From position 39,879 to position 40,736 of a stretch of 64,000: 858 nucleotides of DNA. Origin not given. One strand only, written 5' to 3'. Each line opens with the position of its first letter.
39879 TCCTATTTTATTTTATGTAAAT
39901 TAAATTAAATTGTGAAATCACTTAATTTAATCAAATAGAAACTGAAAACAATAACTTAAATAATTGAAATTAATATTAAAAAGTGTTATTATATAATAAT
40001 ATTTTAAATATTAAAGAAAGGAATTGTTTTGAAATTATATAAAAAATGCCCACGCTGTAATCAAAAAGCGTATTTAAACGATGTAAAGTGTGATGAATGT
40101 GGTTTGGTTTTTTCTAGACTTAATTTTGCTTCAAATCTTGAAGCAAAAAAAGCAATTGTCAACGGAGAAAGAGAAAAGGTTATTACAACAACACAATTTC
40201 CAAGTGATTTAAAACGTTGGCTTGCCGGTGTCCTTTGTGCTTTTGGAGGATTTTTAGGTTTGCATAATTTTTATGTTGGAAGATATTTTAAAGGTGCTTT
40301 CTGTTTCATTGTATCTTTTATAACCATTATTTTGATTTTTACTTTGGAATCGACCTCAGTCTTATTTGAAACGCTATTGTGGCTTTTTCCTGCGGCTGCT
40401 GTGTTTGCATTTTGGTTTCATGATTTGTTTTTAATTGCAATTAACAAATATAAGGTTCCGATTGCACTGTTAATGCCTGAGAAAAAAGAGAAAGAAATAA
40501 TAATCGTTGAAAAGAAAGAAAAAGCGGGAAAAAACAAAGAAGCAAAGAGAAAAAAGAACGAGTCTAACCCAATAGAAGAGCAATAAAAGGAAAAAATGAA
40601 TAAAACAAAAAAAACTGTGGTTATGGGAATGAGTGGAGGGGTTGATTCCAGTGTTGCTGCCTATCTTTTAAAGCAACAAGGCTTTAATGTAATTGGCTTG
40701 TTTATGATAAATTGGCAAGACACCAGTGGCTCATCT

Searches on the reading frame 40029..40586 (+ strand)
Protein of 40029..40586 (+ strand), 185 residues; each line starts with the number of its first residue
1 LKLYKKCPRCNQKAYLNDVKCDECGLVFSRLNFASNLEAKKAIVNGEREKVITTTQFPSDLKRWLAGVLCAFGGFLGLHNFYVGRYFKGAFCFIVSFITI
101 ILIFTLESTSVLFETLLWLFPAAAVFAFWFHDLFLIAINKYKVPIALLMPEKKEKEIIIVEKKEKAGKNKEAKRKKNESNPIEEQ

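Call 8: search_protein_families(library=pfam, proteins=[window:40029-40586:+], max_evalue=1)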
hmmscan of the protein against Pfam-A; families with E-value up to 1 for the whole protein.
window:40029-40586:+ (185 aa): 14 families
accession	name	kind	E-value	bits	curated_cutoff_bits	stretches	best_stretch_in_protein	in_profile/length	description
PF05154.21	TM2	-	3.6e-07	30.7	27.9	1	62-103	4-44/51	TM2 domain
PF10005.14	Zn_ribbon_DZR_6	-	0.02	16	23.4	1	6-44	3-38/93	zinc-ribbon domain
PF15807.10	MAP17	-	0.06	13.8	29.6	1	118-179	31-92/122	Membrane-associated protein 117 kDa, PDZK1-interacting protein 1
PF08271.17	Zn_Ribbon_TF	-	0.062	13.3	29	1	6-31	2-32/43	TFIIB zinc-binding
PF10571.15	UPF0547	-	0.065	13.8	29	1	5-29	1-25/26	Uncharacterised protein family UPF0547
PF20682.3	Hanta_Gc_C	-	0.096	12.8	28.5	1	21-106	125-212/229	Hantavirus glycoprotein Gc, C-terminal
PF12773.13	DZR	-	0.11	13.2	27.3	1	3-25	22-45/45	Double zinc ribbon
PF09723.15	Zn_ribbon_8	-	0.15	12.5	34.4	0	20-35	7-22/41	Zinc ribbon domain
PF13248.11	Zn_ribbon_3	-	0.16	12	27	1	4-28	2-26/26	zinc-ribbon domain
PF01428.23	zf-AN1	-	0.18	12.4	27.9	1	8-28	4-23/40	AN1-like Zinc finger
PF13878.12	zf-C2H2_3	-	0.25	11.6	27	1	10-32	6-27/40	zinc-finger of acetyl-transferase ESCO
PF13240.11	Zn_Ribbon_1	-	0.27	11.6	25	1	6-25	1-20/23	zinc-ribbon domain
PF06827.20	zf-FPG_IleRS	-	0.27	11.6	21.3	0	20-35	3-18/30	Zinc finger found in FPG and IleRS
PF18439.7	zf_UBZ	-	0.43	10.7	25.6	0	6-13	4-11/32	Ubiquitin-Binding Zinc Finger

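Call 14: find_encoding_contigs(protein=window:40029-40586:+, flank=10000)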
Protein window:40029-40586:+ (185 aa): 6 contigs read that carry it; 3 places shown.
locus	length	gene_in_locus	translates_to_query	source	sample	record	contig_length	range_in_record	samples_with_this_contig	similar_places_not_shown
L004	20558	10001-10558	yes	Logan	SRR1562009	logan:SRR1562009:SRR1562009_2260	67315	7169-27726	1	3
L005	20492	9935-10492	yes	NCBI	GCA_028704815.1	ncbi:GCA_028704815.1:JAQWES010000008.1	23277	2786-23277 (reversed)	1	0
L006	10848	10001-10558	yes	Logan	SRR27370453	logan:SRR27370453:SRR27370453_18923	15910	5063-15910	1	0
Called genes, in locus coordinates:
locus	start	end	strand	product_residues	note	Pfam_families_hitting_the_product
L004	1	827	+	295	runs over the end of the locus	PF00701:DHDPS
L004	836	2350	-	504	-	PF00696:AA_kinase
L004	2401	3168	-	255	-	PF08812:YtxC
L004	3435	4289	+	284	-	PF18998:Flg_new_2 (weak)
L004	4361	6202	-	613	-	PF13522:GATase_6, PF13537:GATase_7, PF00733:Asn_synthase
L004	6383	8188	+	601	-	PF07973:tRNA_SAD, PF00587:tRNA-synt_2b, PF03129:HGTP_anticodon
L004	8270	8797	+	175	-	-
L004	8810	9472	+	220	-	-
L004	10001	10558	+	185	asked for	PF05154:TM2 (weak)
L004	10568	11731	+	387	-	PF02540:NAD_synthase (weak), PF02568:ThiI (weak), PF03054:tRNA_Me_trans, PF20259:tRNA_Me_trans_M, PF20258:tRNA_Me_trans_C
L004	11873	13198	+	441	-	-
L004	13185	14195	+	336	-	PF02355:SecD_SecF_C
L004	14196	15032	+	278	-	PF00398:RrnaAD, PF13649:Methyltransf_25 (weak)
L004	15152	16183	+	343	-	-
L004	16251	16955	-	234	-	-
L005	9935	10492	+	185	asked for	PF05154:TM2 (weak)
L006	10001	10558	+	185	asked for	PF05154:TM2 (weak)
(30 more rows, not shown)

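Call 22: search_protein_families(library=ncbifam, proteins=[window:40029-40586:+], max_evalue=1)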
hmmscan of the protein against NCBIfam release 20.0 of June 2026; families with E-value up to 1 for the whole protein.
window:40029-40586:+ (185 aa): 3 families
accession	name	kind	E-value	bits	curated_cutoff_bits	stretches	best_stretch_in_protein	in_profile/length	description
NF003214.0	PRK04179.1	equivalog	0.12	12.3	71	1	6-26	19-40/62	50S ribosomal protein L37e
TIGR04165.1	methano_modCys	hypoth_equivalog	0.13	12.6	60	1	12-29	30-47/50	TIGR04165 family Cys-rich peptide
NF049953.1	ribbon_DG_selen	exception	0.22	11.4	130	1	6-28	149-171/172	zinc ribbon-containing (seleno)protein DG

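Call 24: list_cluster_members(proteins=[window:39647-39865:-, window:40029-40586:+, window:38838-39500:+, window:38298-38825:+])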
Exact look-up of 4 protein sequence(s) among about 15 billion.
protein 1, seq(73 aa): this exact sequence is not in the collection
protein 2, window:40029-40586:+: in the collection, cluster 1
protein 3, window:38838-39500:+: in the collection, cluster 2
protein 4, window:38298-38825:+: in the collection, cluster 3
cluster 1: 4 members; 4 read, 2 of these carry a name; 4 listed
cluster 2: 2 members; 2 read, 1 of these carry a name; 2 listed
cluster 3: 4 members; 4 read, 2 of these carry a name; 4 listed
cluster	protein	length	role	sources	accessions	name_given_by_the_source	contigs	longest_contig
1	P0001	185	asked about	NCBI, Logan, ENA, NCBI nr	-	-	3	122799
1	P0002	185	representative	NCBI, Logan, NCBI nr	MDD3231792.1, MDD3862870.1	MAG: hypothetical protein PHV79_03380 [Clostridia bacterium] | hypothetical protein [Clostridia bacterium]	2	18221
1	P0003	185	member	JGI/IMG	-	-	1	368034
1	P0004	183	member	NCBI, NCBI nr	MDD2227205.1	MAG: TM2 domain-containing protein [Clostridia bacterium] | TM2 domain-containing protein [Clostridia bacterium]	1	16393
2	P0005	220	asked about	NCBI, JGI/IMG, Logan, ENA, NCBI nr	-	-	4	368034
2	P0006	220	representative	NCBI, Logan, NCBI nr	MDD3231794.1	MAG: hypothetical protein PHO06_00355 [Clostridia bacterium] | hypothetical protein [Clostridia bacterium]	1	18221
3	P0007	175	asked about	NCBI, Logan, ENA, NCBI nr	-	-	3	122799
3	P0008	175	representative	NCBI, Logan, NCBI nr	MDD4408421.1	MAG: hypothetical protein PHC47_01060 [Clostridia bacterium] | hypothetical protein [Clostridia bacterium]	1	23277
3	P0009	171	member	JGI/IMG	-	-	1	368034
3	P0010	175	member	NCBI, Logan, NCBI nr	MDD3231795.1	MAG: hypothetical protein PHO06_00360 [Clostridia bacterium] | hypothetical protein [Clostridia bacterium]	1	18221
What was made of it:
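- Tried and rejected: The exact protein is not in that collection (call 24), such ORFs are rarely called, and HMMER's bias filter penalises this composition.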

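Call 34: find_homologous_proteins(query=window:40029-40586:+, max_evalue=0.00001)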
Query window:40029-40586:+ (185 aa): 35 proteins with E <= 0.00001 among 107 candidates.
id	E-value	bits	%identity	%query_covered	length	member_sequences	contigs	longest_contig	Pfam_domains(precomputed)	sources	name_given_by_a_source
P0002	2.7e-118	411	99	100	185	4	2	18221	PF05154.22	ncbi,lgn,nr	ncbi:MAG: hypothetical protein PHV79_03380 [Clostridia bacterium]|nr:hypothetical protein [Clostridi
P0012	3.0e-88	313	83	94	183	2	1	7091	PF05154.22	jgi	-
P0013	3.3e-59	218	66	81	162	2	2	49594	PF05154.22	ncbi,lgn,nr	ncbi:MAG: TM2 domain-containing protein [Clostridia bacterium]|nr:TM2 domain-containing protein [Clo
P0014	4.0e-58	214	67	81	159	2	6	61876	PF05154.22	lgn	-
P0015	7.6e-56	207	63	81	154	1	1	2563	-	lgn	-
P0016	3.8e-54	202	63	81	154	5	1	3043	-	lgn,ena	-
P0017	1.9e-49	186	56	82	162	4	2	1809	-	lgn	-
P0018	7.5e-48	181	53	84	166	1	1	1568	PF05154.22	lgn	-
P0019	1.3e-45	174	52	79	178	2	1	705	PF05154.22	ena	-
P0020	1.1e-43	167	52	80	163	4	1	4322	-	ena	-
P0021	1.8e-40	157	48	83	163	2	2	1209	-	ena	-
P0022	3.0e-36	143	47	82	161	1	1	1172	PF05154.22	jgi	-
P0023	1.2e-35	141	44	80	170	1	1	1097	-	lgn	-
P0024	3.7e-35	140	47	77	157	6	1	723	PF05154.22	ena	-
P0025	9.3e-33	132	45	82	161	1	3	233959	PF05154.22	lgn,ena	-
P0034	1.7e-24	105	41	79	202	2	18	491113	PF05154.22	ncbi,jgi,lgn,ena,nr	ncbi:MAG: NINE protein [Clostridiales bacterium]|nr:NINE protein [Clostridiales bacterium]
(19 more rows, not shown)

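Call 35: find_encoding_contigs(protein=P0013, flank=10000, max_places=3)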
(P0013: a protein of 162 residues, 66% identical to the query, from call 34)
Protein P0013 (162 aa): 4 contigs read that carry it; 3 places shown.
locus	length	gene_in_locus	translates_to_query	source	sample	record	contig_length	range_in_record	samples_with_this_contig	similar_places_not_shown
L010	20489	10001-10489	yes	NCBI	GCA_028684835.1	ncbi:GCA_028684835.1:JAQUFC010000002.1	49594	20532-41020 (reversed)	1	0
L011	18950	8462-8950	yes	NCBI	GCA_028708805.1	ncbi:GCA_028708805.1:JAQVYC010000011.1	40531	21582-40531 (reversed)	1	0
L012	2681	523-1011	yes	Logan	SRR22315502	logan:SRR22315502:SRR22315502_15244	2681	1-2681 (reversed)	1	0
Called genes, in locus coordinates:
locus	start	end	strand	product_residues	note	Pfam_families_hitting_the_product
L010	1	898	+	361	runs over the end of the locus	PF02517:Rce1-like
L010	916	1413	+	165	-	PF00383:dCMP_cyt_deam_1, PF14437:MafB19-deam, PF14439:Bd3614-deam (weak)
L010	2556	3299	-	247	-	-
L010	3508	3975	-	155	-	PF03449:GreA_GreB_N, PF01272:GreA_GreB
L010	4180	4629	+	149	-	PF04070:DUF378, PF22251:PFF1_TM (weak)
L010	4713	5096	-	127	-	-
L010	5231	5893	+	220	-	PF03167:UDG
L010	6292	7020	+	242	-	PF00571:CBS (weak)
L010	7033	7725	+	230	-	PF00849:PseudoU_synth_2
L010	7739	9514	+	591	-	PF08439:Peptidase_M3_N, PF01432:Peptidase_M3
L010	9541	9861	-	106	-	-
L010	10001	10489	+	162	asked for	PF05154:TM2 (weak)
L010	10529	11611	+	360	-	PF01171:ATP_bind_3 (weak), PF02540:NAD_synthase (weak), PF02568:ThiI (weak), PF03054:tRNA_Me_trans, PF06508:QueC (faint), PF20259:tRNA_Me_trans_M, PF20258:tRNA_Me_trans_C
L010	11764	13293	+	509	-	PF05362:Lon_C (weak), PF13541:ChlI, PF01078:Mg_chelatase, PF07728:AAA_5, PF00493:MCM (weak), PF13335:Mg_chelatase_C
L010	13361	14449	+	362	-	PF02481:DNA_processg_A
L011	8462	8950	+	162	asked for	PF05154:TM2 (weak)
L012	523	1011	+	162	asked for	PF05154:TM2 (weak)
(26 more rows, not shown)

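Call 36: find_encoding_contigs(protein=P0014, flank=10000, max_places=3)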
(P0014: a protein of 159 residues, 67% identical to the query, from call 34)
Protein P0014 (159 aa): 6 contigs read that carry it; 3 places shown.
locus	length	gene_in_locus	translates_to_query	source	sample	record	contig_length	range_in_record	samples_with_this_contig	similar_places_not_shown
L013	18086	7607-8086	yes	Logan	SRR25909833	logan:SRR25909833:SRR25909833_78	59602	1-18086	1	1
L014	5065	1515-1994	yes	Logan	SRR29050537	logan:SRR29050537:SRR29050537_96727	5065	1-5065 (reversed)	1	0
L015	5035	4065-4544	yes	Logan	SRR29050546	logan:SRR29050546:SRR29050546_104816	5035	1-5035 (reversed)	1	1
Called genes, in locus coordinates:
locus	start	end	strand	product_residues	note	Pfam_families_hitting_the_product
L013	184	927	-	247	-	-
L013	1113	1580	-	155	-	PF03449:GreA_GreB_N, PF01272:GreA_GreB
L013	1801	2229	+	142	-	PF04070:DUF378, PF22251:PFF1_TM (weak)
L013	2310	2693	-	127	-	-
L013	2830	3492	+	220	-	PF03167:UDG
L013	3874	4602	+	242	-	PF00571:CBS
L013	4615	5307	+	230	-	PF00849:PseudoU_synth_2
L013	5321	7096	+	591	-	PF08439:Peptidase_M3_N, PF01432:Peptidase_M3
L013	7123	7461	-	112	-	-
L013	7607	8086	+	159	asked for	PF05154:TM2 (weak)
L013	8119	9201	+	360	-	PF01171:ATP_bind_3 (weak), PF02540:NAD_synthase, PF02568:ThiI (faint), PF03054:tRNA_Me_trans, PF06508:QueC (faint), PF20259:tRNA_Me_trans_M, PF20258:tRNA_Me_trans_C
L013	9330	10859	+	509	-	PF05362:Lon_C (weak), PF13541:ChlI, PF00158:Sigma54_activat (faint), PF01078:Mg_chelatase, PF07728:AAA_5, PF00493:MCM, PF13335:Mg_chelatase_C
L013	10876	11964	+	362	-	PF02481:DNA_processg_A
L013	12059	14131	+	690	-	PF01751:Toprim, PF01131:Topoisom_bac, PF01396:Zn_ribbon_Top1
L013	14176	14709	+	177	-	PF00227:Proteasome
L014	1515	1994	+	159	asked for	PF05154:TM2 (weak)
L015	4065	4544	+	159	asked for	PF05154:TM2 (weak)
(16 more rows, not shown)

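Call 40: find_encoding_contigs(protein=P0016, flank=10000, max_places=2)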
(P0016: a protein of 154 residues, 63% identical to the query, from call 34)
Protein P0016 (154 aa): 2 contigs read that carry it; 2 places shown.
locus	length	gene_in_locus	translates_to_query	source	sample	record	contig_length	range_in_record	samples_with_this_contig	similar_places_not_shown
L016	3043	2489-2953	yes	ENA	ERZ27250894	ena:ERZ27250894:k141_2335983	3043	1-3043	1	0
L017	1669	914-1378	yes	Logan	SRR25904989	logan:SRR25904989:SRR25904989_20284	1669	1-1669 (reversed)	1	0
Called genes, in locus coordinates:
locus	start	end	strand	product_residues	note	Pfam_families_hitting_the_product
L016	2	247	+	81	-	?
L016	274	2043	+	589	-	PF08439:Peptidase_M3_N, PF01432:Peptidase_M3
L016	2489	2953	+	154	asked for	-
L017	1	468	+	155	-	?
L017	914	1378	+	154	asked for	-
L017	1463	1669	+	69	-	?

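Call 41: find_encoding_contigs(protein=P0020, flank=10000, max_places=2)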
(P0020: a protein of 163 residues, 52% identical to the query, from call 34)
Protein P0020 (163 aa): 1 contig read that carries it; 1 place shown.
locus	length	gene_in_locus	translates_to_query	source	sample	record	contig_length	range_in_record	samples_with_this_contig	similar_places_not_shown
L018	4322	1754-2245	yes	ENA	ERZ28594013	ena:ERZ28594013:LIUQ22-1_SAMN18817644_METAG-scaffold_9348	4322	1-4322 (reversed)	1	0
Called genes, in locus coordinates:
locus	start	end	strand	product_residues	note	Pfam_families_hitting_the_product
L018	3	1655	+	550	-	?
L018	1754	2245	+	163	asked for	-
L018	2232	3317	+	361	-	PF01171:ATP_bind_3 (weak), PF02540:NAD_synthase, PF02568:ThiI (faint), PF03054:tRNA_Me_trans, PF06508:QueC (weak), PF20259:tRNA_Me_trans_M, PF20258:tRNA_Me_trans_C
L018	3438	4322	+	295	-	?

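Call 42: find_encoding_contigs(protein=P0025, flank=10000, max_places=2)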
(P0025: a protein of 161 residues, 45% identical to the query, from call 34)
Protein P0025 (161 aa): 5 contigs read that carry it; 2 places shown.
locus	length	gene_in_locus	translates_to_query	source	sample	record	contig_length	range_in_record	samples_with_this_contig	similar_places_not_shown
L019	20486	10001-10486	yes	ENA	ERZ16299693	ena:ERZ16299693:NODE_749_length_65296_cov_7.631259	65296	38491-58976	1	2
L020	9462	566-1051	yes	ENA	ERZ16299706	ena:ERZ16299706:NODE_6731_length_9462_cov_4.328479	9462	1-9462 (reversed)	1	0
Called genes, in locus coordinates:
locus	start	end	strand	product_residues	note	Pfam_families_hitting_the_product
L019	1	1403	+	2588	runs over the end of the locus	-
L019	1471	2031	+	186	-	PF03602:Cons_hypoth95, PF05175:MTS, PF13847:Methyltransf_31 (weak)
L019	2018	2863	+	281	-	PF04055:Radical_SAM, PF13186:SPASM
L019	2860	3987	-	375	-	PF00266:Aminotran_5, PF01041:DegT_DnrJ_EryC1, PF01053:Cys_Met_Meta_PP (weak)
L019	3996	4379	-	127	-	PF11823:Se_S_carrier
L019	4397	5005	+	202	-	PF00730:HhH-GPD, PF00633:HHH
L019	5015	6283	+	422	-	PF01018:GTP1_OBG, PF02421:FeoB_N, PF01926:MMR_HSR1, PF03029:ATP_bind_1 (faint), PF09269:DUF1967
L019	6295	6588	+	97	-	PF01985:CRS1_YhbY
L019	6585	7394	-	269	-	-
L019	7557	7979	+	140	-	PF02502:LacAB_rpiB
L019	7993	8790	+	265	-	-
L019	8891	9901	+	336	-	PF00044:Gp_dh_N, PF02800:Gp_dh_C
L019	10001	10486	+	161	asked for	PF05154:TM2 (weak)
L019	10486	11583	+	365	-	PF01171:ATP_bind_3 (weak), PF02540:NAD_synthase (weak), PF03054:tRNA_Me_trans, PF20259:tRNA_Me_trans_M, PF20258:tRNA_Me_trans_C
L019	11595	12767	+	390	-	PF00579:tRNA-synt_1b, PF22421:SYY_C-terminal, PF01479:S4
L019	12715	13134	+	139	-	PF01205:Impact_N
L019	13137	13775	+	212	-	PF21982:RecX_HTH1 (weak), PF02631:RecX_HTH2, PF21981:RecX_HTH3 (weak)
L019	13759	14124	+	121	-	PF01648:ACPS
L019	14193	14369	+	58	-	-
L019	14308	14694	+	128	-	PF02452:PemK_toxin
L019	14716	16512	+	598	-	PF13522:GATase_6, PF13537:GATase_7, PF01380:SIS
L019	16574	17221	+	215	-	-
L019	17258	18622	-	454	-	PF03448:MgtE_N, PF00571:CBS, PF01769:MgtE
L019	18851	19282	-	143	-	PF12647:RNHCP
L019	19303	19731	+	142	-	PF09424:YqeY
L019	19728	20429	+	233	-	PF00149:Metallophos, PF12850:Metallophos_2 (weak)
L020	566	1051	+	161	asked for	PF05154:TM2 (weak)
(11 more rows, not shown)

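Call 57: find_encoding_contigs(protein=P0015, flank=10000, max_places=2)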
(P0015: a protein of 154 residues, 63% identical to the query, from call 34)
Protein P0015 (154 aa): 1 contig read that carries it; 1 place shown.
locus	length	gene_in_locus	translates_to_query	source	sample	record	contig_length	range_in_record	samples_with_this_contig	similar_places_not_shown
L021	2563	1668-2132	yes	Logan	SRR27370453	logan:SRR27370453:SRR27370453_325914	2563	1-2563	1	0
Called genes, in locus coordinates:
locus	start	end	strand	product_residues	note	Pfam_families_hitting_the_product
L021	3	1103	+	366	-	?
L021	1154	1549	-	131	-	-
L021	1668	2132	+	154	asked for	-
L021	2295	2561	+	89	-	?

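Call 58: find_encoding_contigs(protein=P0017, flank=10000, max_places=2)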
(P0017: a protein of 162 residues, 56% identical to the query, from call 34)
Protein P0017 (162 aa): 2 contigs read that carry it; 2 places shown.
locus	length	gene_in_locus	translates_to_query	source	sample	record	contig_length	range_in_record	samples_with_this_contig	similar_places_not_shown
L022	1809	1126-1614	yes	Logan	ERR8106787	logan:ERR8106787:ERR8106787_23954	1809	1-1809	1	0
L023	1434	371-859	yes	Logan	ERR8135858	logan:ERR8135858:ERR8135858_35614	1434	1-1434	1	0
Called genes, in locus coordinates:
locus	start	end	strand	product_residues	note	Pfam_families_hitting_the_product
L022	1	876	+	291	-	?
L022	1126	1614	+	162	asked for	-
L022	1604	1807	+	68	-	?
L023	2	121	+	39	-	?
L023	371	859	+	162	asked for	-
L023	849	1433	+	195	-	?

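Call 59: find_encoding_contigs(protein=P0018, flank=10000, max_places=2)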
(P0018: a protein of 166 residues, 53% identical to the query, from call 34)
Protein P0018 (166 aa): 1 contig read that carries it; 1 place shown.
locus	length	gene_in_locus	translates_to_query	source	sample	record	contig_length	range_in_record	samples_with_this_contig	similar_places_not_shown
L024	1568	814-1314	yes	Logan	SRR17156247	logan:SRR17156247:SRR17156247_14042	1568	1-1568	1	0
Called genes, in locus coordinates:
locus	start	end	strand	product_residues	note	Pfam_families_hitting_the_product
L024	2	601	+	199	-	?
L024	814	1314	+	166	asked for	PF05154:TM2 (weak)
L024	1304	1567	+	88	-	?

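Call 79: find_encoding_contigs(protein=P0034, flank=4000, max_places=3)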
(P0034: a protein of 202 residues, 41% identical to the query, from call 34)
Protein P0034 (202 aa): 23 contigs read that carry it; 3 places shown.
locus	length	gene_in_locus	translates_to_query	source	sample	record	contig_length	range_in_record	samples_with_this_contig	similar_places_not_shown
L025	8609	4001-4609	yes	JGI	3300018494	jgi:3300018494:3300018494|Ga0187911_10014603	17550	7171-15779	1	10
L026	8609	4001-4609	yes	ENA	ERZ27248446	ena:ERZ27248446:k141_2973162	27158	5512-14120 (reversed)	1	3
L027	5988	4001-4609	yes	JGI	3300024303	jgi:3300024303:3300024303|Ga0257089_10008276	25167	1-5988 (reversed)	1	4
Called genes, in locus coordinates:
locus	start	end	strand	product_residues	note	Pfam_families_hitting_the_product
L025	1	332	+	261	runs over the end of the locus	PF02616:SMC_ScpA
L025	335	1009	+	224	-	PF04079:SMC_ScpB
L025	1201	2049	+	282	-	PF02163:Peptidase_M50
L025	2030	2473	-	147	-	-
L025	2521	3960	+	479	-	-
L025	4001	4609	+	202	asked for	PF05154:TM2 (weak)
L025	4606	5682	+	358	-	PF01171:ATP_bind_3 (weak), PF02540:NAD_synthase (weak), PF03054:tRNA_Me_trans, PF20259:tRNA_Me_trans_M, PF20258:tRNA_Me_trans_C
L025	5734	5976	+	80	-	PF04070:DUF378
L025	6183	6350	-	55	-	PF14168:YjzC (weak)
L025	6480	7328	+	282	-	PF02645:DegV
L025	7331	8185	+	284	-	PF11969:DcpS_C, PF01230:HIT, PF00075:RNase_H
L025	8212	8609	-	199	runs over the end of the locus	PF14277:DUF4364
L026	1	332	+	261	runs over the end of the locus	PF02616:SMC_ScpA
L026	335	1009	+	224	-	PF04079:SMC_ScpB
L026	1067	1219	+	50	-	-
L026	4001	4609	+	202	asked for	PF05154:TM2 (weak)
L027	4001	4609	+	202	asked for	PF05154:TM2 (weak)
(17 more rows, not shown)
